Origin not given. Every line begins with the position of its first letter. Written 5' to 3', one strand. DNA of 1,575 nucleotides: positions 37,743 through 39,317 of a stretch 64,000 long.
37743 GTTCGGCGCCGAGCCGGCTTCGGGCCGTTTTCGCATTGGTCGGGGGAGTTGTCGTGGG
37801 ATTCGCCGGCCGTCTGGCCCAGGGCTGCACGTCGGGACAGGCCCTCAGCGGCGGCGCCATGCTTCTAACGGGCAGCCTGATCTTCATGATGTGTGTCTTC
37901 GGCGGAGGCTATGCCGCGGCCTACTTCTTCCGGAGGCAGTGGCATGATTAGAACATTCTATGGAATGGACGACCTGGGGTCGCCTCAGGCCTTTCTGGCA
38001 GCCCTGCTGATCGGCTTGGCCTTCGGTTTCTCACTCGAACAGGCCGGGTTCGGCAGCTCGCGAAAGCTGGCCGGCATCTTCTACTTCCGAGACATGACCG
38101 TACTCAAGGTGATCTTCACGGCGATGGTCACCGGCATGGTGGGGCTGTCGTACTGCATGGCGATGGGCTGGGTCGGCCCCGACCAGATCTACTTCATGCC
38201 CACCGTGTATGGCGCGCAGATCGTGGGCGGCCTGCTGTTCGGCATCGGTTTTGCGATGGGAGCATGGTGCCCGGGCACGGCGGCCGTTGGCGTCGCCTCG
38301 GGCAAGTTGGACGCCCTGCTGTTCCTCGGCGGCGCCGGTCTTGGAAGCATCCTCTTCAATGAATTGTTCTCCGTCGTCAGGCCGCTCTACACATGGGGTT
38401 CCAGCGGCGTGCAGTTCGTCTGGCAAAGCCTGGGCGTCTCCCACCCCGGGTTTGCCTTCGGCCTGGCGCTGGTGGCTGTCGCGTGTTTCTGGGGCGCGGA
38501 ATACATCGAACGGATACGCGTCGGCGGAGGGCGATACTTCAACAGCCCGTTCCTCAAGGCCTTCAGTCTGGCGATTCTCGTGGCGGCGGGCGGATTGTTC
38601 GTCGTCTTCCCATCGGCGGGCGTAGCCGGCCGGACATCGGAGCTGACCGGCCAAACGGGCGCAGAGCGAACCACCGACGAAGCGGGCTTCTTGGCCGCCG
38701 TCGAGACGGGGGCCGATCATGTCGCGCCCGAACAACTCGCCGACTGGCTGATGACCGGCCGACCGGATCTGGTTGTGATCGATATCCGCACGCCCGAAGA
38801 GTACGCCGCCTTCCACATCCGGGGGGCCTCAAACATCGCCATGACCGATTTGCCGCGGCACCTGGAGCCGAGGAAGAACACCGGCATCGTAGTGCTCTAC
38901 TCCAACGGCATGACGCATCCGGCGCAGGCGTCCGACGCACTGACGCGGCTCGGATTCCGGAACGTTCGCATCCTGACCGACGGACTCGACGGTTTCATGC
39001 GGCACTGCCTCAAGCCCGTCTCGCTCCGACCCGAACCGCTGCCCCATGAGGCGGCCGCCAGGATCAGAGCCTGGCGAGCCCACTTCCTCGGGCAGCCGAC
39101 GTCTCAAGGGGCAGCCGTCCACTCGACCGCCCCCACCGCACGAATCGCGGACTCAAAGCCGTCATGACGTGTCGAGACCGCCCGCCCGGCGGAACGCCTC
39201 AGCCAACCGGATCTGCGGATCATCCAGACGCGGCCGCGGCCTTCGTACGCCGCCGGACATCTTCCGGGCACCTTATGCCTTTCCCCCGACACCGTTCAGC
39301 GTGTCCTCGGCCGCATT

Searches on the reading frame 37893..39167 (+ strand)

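Call 52: search_protein_families(library=pfam, proteins=[window:37893-39167:+], max_evalue=0.00001)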
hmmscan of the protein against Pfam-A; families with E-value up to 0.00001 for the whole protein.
window:37893-39167:+ (424 aa): 2 families
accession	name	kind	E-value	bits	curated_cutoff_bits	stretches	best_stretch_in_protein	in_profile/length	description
PF00581.25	Rhodanese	-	6.7e-15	55.8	22.2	1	279-370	2-101/102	Rhodanese-like domain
PF04143.19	Sulf_transp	-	4.8e-12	46.5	27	1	53-252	4-207/310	Sulphur transport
